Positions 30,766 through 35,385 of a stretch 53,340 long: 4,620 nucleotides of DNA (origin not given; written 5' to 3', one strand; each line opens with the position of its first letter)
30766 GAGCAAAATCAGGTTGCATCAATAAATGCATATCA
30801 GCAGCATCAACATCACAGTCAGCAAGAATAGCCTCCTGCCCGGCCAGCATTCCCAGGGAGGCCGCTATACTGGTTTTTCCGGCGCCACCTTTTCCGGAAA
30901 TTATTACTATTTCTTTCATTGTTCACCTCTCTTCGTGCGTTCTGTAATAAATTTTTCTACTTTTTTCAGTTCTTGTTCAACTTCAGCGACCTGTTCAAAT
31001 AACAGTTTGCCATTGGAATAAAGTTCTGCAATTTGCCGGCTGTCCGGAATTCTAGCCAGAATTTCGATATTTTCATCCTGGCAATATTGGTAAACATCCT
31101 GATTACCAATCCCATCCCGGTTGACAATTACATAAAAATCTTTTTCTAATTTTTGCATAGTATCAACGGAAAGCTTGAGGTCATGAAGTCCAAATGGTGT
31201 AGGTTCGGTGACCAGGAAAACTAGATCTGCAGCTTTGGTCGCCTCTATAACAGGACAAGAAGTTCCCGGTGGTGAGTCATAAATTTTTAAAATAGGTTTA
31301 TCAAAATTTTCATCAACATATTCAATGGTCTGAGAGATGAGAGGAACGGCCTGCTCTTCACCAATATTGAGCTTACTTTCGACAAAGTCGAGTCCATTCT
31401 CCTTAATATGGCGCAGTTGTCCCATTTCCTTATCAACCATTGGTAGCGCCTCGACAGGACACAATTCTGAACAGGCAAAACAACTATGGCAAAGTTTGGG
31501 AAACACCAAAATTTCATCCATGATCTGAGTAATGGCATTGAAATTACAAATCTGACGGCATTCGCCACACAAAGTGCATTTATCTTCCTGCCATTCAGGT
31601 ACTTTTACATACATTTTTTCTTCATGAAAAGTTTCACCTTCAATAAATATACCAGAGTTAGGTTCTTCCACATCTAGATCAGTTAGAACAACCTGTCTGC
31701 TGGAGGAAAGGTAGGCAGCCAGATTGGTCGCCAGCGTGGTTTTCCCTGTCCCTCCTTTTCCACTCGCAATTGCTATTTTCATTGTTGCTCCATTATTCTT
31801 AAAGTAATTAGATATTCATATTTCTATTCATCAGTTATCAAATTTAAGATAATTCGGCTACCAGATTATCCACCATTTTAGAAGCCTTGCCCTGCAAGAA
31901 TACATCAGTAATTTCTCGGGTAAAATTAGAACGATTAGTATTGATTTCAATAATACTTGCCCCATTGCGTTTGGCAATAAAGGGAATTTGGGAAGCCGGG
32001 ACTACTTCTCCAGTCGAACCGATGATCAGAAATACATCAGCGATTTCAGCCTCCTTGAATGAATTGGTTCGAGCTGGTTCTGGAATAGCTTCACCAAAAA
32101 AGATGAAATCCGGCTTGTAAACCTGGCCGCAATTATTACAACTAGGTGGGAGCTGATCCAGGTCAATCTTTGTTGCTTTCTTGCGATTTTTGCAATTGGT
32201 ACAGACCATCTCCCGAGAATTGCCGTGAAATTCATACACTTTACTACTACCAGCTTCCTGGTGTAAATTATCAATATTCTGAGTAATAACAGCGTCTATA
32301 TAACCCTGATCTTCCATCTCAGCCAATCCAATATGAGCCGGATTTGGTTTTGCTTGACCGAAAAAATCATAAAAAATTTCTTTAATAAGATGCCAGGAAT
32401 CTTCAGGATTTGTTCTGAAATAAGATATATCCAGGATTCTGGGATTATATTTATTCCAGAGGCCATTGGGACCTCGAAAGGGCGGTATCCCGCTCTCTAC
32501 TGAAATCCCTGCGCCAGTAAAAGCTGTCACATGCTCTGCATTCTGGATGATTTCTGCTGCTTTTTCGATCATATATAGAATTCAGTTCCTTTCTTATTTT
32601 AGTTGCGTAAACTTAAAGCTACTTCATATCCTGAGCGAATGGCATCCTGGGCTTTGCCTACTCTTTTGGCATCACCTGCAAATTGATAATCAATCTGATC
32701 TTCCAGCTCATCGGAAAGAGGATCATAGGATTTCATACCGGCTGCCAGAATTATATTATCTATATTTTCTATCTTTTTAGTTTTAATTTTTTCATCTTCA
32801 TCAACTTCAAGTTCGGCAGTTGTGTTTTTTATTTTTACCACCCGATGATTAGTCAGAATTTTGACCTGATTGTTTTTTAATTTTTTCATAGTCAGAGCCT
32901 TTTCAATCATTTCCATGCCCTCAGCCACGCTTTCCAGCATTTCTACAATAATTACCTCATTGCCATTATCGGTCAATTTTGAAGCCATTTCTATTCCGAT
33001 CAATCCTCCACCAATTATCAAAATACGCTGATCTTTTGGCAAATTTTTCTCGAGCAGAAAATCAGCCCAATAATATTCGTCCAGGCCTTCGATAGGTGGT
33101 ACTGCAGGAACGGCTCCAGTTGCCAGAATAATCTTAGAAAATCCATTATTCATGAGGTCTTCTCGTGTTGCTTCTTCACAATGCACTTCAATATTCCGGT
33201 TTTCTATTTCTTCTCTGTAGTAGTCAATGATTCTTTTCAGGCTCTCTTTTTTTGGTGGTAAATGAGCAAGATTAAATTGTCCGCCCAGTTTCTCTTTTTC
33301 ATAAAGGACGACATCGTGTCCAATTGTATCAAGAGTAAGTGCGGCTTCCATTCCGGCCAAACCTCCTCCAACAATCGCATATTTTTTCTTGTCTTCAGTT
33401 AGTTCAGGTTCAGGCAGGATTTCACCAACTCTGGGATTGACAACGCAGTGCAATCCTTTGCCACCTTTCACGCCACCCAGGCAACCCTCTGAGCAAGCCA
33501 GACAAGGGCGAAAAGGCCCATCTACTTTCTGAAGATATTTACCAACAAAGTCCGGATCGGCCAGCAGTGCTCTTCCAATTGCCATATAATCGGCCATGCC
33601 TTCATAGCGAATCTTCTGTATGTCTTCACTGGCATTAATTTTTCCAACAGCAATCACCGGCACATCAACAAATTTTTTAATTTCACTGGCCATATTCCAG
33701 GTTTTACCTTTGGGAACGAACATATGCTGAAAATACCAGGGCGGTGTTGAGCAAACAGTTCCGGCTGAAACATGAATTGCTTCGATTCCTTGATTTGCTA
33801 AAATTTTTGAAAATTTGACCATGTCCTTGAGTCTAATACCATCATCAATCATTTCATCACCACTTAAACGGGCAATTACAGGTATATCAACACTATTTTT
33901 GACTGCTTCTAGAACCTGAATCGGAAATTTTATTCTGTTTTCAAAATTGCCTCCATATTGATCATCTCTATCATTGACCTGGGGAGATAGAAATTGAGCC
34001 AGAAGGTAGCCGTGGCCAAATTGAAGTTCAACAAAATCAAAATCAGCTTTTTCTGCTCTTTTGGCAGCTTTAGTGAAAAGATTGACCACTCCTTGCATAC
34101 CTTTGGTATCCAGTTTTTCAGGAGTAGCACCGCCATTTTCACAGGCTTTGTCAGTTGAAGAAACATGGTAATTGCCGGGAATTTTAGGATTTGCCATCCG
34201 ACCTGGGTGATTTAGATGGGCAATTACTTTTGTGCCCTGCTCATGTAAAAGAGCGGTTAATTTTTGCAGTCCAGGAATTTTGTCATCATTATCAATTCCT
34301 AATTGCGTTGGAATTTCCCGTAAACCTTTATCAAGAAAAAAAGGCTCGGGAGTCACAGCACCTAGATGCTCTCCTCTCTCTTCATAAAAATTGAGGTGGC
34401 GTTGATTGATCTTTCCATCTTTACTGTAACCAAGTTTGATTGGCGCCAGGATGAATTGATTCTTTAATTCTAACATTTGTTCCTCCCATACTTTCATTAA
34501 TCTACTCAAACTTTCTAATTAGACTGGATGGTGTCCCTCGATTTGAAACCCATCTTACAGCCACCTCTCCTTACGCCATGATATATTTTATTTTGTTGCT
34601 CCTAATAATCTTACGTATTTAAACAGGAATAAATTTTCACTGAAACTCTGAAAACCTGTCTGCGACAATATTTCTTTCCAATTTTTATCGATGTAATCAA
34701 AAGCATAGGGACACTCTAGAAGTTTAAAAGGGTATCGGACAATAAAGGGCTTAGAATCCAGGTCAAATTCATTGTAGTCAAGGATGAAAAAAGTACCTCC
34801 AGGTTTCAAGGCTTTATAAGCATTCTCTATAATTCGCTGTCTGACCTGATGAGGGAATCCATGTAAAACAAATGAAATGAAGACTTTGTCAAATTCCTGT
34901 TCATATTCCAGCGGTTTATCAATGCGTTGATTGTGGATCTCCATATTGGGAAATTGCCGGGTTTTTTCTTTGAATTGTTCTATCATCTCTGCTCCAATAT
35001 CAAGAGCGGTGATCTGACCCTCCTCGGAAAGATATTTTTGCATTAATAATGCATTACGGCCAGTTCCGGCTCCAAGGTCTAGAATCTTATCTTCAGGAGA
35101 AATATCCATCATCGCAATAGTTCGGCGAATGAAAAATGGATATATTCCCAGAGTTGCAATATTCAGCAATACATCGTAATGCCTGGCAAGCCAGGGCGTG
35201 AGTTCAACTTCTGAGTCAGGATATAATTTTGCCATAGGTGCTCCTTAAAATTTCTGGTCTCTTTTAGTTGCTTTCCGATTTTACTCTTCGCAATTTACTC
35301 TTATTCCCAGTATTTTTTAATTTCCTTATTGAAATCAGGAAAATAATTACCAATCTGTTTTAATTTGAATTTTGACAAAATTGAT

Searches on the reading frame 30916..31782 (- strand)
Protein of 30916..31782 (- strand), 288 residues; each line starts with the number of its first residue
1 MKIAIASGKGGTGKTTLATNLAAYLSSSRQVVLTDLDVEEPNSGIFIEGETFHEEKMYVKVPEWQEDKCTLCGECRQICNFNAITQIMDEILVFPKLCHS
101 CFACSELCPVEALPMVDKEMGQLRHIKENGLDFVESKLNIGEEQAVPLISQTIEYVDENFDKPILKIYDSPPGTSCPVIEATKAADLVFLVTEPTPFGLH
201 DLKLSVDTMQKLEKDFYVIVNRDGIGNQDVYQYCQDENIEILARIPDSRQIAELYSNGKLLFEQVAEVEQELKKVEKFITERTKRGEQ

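Call 28: search_protein_families(library=pfam, proteins=[window:30916-31782:-], max_evalue=0.00001)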
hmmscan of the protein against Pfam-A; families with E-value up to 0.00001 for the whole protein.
window:30916-31782:- (288 aa): 8 families
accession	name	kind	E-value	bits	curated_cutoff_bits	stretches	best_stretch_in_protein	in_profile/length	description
PF01656.29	CbiA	-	5.9e-17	62.2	25.4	1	3-260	1-124/125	CobQ/CobB/MinD/ParA nucleotide binding domain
PF10609.15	ParA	-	1.1e-12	48.4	27.1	1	2-46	5-50/246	NUBPL iron-transfer P-loop NTPase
PF13614.12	AAA_31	-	1.4e-11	45.1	27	1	3-40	4-42/177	AAA domain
PF00037.32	Fer4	-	2.7e-08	33.7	21.1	0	63-85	2-24/24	4Fe-4S binding domain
PF12838.12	Fer4_7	-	1.5e-07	32.2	27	0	58-83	27-52/52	4Fe-4S dicluster domain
PF12837.12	Fer4_6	-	2e-07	31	25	0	61-84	1-24/24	4Fe-4S binding domain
PF13484.11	Fer4_16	-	1.5e-06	29.3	30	0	98-126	2-30/66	4Fe-4S double cluster binding domain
PF13237.11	Fer4_10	-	7.2e-06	26.3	25.5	0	65-109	5-53/53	4Fe-4S dicluster domain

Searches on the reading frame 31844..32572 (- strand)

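Call 28: search_protein_families(library=pfam, proteins=[window:31844-32572:-], max_evalue=0.00001)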
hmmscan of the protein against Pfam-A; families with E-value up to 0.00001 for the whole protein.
window:31844-32572:- (242 aa): 1 family
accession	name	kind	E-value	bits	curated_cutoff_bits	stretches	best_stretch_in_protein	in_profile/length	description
PF02146.23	SIR2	-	4.4e-44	151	24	1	20-192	1-180/180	Sir2 family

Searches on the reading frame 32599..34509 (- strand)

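Call 41: search_protein_families(library=ncbifam, proteins=[window:32599-34509:-], max_evalue=1e-10)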
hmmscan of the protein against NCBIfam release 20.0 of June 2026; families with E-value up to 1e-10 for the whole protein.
window:32599-34509:- (636 aa): 33 families (the best 25 are shown)
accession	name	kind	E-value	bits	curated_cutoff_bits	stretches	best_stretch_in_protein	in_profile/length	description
NF041087.1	bile_acid_BaiCD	equivalog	6.2e-120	401.2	825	1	11-633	11-641/642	bile acid Fe-S flavoenzyme BaiCD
NF045599.1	bili_reduct_long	exception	2.9e-112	376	750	1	12-633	9-640/641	bilirubin reductase, long form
TIGR03997.1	mycofact_OYE_2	equivalog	8.5e-101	338.3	793.15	1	13-634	11-645/645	mycofactocin system FadH/OYE family oxidoreductase 2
NF010047.0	PRK13523.1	equivalog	4.7e-59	200.1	431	1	3-323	4-318/339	NADPH dehydrogenase NamA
NF006101.0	PRK08255.1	equivalog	5.9e-49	166.8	1078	1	11-322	406-727/768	bifunctional salicylyl-CoA 5-hydroxylase/oxidoreductase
NF045592.1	bili_reduct_N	equivalog_domain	2e-47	162.1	425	1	11-358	9-363/363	bilirubin reductase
TIGR03996.1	mycofact_OYE_1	hypoth_equivalog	5.8e-40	137.4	627.9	1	22-568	20-576/633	mycofactocin system FadH/OYE family oxidoreductase 1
NF007899.0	PRK10605.1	subfamily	4.7e-29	101.8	403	1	68-328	71-340/365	N-ethylmaleimide reductase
NF004943.0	PRK06292.2-1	equivalog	2e-23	82.9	432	1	436-595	114-271/456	dihydrolipoyl dehydrogenase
TIGR01350.1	lipoamide_DH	equivalog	7.1e-23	81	408.8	1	437-594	116-269/461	dihydrolipoyl dehydrogenase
NF003437.0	PRK04965.1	equivalog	1.9e-20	73.3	392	1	455-597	98-242/378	NADH:flavorubredoxin reductase NorW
NF045765.1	PhenlGlyoxDHPadH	equivalog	1.9e-20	73.2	475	1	431-577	74-230/416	NADH-dependent phenylglyoxylate dehydrogenase subunit epsilon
NF004991.0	PRK06370.1-3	subfamily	4.9e-19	68.2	620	1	457-592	165-300/509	FAD-containing oxidoreductase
TIGR02053.1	MerA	equivalog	9.5e-19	67.7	454.45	1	455-594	128-268/465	mercury(II) reductase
NF004947.0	PRK06292.2-5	equivalog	2.5e-18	66.2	592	1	427-596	107-272/474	dihydrolipoyl dehydrogenase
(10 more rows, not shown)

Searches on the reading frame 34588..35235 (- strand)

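Call 41: search_protein_families(library=ncbifam, proteins=[window:34588-35235:-], max_evalue=1e-10)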
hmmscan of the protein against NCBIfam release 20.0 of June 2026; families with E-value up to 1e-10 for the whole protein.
window:34588-35235:- (215 aa): 13 families
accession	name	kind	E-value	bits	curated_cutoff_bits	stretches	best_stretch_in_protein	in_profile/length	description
NF043040.1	corrin_prot_MT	hypoth_equivalog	2.1e-18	66.6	180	1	18-153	13-149/216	corrinoid protein-associated methyltransferase CpaM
NF038261.1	rhodoquin_RquA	equivalog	1.5e-17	64.1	175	1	39-194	41-196/218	rhodoquinone biosynthesis methyltransferase RquA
NF001244.0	PRK00216.1-5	equivalog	1.4e-16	60.5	216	1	16-156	17-158/236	bifunctional demethylmenaquinone methyltransferase/2-methoxy-6-polyprenyl-1,4-benzoquinol methylase UbiE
TIGR01934.1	MenG_MenH_UbiE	subfamily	2.9e-16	59.4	158.35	1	16-158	8-148/223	ubiquinone/menaquinone biosynthesis methyltransferase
NF052510.1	methyltran_MpqE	exception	5.8e-16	58.6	335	1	16-156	15-156/234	methyl-plastoquinone biosynthesis methyltransferase MpqE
NF001242.0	PRK00216.1-3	equivalog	7.2e-15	55.1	351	1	16-161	37-185/258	bifunctional demethylmenaquinone methyltransferase/2-methoxy-6-polyprenyl-1,4-benzoquinol methylase UbiE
NF001240.0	PRK00216.1-1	equivalog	3.3e-14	52.6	378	1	16-160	32-179/251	bifunctional demethylmenaquinone methyltransferase/2-methoxy-6-polyprenyl-1,4-benzoquinol methylase UbiE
NF001243.0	PRK00216.1-4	equivalog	7.9e-14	51.6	235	1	17-155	17-155/237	demethylmenaquinone methyltransferase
NF041536.1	ArsM_DUF2284_UU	exception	1.2e-13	50.2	575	1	41-154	70-183/459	arsenite methyltransferase/DUF2284 domain selenoprotein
NF008823.0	PRK11873.1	subfamily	2.1e-12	47.1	263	1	41-196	71-224/272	arsenite methyltransferase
TIGR02752.1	MenG_heptapren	equivalog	8.9e-12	45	419.85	1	17-159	15-157/231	demethylmenaquinone methyltransferase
NF001241.0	PRK00216.1-2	equivalog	2.8e-11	43.5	327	1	16-156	20-152/231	demethylmenaquinone methyltransferase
NF041537.1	ArsM_AhpD_UU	exception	8.4e-11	41.2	510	0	43-153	72-182/345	arsenite methyltransferase/AhpD domain selenoprotein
